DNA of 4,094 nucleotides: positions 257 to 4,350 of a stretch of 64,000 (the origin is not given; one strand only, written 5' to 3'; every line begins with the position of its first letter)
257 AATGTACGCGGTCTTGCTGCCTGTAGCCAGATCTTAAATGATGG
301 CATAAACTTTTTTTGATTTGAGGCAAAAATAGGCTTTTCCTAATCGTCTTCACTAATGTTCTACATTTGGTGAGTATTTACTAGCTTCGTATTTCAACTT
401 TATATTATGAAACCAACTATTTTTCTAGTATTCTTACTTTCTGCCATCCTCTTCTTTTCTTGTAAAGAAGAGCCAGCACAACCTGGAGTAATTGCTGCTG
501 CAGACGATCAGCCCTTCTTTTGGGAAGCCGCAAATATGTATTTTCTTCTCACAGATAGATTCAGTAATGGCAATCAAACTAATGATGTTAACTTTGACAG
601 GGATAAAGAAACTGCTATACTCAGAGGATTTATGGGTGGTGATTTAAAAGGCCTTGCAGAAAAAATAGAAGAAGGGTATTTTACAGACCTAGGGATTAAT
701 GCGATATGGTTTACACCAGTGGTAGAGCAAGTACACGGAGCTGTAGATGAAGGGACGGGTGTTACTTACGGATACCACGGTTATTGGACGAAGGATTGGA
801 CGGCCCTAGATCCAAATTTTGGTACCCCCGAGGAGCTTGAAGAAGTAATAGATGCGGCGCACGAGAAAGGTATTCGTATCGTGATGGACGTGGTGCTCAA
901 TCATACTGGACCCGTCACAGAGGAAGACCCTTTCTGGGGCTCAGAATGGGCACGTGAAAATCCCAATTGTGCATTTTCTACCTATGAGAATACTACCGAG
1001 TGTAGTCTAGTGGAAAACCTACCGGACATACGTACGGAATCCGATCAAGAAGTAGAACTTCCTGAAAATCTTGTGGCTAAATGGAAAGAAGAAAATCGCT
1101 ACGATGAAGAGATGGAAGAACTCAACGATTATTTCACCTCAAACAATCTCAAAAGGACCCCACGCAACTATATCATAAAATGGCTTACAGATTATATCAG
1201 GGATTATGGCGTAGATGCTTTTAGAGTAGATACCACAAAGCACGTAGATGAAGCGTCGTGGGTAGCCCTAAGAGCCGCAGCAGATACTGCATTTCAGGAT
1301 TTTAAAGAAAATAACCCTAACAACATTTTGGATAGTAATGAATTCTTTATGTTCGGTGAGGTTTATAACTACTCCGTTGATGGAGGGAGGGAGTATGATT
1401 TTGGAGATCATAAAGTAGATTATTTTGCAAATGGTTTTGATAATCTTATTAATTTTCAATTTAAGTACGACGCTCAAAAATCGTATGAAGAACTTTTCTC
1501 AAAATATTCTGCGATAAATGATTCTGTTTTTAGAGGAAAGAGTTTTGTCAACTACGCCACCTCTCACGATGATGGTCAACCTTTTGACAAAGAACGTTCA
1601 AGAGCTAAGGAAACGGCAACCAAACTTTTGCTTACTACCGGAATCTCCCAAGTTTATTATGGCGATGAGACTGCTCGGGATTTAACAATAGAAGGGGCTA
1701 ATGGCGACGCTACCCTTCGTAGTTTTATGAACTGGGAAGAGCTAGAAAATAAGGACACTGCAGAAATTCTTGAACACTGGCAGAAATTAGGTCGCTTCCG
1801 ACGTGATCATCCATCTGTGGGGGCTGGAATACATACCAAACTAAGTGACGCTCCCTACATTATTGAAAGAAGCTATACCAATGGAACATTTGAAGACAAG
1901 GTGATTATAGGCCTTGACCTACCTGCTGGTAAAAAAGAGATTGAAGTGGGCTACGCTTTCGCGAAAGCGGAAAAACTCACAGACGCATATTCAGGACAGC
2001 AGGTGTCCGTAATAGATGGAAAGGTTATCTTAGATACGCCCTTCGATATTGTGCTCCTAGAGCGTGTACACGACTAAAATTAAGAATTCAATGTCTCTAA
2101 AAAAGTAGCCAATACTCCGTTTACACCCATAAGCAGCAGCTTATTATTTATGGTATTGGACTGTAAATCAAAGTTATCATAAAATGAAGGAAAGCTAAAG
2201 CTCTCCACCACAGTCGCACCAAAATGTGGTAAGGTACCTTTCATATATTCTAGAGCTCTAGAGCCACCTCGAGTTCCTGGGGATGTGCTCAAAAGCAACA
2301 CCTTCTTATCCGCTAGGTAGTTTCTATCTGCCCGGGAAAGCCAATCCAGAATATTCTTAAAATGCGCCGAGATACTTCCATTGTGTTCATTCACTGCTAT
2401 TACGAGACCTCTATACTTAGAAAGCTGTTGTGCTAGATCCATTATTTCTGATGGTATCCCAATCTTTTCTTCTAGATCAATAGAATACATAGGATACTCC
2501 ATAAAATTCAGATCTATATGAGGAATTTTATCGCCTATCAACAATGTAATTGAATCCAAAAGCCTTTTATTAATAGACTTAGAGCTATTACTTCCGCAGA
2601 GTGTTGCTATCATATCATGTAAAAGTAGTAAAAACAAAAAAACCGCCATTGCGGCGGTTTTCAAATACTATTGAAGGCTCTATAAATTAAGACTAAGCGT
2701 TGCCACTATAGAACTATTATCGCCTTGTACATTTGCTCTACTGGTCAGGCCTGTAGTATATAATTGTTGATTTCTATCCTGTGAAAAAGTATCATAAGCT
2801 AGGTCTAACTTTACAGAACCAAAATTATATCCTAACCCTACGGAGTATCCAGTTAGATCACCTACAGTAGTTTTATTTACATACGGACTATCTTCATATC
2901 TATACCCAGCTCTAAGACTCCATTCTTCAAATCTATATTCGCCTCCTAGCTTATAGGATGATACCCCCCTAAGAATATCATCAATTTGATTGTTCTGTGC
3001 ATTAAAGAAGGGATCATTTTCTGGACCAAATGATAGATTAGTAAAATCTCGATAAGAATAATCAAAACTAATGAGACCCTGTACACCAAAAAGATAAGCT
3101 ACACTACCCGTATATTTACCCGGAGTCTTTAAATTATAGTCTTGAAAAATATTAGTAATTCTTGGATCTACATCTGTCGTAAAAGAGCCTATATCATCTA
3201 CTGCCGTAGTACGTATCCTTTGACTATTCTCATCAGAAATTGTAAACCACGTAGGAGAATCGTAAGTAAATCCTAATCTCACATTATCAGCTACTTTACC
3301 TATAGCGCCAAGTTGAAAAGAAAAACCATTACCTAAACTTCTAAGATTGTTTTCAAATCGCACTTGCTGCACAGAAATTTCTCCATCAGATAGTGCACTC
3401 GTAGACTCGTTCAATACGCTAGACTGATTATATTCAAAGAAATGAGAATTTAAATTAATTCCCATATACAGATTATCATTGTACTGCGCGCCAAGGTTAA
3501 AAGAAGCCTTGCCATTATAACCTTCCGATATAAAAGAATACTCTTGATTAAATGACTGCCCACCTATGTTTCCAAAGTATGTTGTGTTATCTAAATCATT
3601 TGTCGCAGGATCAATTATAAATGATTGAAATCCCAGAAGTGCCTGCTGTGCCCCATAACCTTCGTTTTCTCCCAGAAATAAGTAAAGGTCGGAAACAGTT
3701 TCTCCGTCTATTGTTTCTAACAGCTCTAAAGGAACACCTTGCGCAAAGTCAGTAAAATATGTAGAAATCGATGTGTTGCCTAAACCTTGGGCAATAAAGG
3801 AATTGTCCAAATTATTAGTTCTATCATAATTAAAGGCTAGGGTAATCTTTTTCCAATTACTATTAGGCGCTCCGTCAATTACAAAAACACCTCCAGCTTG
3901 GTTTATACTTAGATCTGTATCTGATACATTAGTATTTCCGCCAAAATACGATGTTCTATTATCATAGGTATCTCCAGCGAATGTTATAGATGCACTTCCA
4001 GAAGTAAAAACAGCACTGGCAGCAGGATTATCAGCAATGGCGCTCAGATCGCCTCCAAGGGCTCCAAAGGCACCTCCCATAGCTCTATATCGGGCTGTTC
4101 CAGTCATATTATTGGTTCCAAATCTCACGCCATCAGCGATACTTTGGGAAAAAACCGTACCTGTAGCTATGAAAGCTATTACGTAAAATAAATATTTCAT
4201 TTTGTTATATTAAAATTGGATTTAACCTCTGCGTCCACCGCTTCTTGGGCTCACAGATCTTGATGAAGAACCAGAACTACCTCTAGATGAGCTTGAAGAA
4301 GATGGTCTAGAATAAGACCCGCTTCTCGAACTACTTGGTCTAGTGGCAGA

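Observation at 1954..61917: Hyper-abundant palindrome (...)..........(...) in spacers and, in all three frames, inside intact genes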

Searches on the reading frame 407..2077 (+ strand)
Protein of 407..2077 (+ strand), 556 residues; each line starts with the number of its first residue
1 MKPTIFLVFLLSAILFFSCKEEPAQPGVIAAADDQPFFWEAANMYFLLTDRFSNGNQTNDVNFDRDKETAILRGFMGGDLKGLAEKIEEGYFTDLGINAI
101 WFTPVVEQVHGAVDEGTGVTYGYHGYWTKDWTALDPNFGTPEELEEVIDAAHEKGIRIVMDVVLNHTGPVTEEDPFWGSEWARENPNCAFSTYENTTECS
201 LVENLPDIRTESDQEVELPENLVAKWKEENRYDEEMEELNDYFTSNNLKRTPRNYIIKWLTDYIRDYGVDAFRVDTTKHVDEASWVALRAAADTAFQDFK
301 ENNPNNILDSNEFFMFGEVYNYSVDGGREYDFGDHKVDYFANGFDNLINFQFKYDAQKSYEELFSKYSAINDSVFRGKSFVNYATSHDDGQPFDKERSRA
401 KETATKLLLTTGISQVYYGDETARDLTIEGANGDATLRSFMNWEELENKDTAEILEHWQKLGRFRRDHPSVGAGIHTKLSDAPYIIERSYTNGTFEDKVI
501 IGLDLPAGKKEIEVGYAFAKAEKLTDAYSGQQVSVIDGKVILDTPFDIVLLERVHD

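Call 10: search_protein_families(library=pfam, proteins=[window:407-2077:+])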
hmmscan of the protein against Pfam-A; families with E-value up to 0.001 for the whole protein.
window:407-2077:+ (556 aa): 1 family
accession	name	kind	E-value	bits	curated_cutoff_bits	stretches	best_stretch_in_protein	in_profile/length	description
PF00128.31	Alpha-amylase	-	5.3e-36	125.2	22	1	46-425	1-357/446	Alpha amylase, catalytic domain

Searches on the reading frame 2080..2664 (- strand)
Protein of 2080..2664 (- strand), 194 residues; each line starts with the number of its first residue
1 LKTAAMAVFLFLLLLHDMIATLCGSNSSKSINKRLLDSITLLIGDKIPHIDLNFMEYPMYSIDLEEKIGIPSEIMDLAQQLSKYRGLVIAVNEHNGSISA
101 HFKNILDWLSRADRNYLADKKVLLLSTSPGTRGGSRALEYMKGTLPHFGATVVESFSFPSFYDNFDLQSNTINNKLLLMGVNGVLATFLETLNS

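Call 57: search_protein_families(library=pfam, proteins=[window:2080-2664:-], max_evalue=0.00001)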
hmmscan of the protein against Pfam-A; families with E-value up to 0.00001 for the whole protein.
window:2080-2664:- (194 aa): 1 family
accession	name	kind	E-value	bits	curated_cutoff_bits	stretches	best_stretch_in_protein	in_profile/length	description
PF03358.20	FMN_red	-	1.1e-26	93.6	24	1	19-158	3-147/152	NADPH-dependent FMN reductase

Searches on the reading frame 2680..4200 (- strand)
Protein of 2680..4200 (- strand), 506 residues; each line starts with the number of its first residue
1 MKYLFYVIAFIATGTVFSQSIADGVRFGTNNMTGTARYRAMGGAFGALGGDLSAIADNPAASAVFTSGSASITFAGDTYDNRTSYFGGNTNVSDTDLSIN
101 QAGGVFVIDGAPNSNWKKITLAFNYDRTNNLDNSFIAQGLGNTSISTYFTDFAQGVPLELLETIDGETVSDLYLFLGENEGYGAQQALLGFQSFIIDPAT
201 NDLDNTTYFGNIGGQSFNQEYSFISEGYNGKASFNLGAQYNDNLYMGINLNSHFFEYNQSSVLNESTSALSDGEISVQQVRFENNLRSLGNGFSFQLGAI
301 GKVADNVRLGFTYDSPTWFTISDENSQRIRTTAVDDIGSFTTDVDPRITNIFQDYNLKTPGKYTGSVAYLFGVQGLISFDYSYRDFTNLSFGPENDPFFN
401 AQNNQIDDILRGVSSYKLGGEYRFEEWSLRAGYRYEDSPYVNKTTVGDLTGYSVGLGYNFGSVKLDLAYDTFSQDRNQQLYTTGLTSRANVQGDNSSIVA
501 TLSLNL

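Call 57: search_protein_families(library=pfam, proteins=[window:2680-4200:-], max_evalue=0.00001)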
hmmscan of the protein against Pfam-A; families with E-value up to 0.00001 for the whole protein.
window:2680-4200:- (506 aa): 1 family
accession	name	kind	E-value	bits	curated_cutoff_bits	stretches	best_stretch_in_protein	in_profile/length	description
PF03349.22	Toluene_X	-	4.1e-12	45.7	29.7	1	239-503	149-414/421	Outer membrane protein transport protein (OMPP1/FadL/TodX)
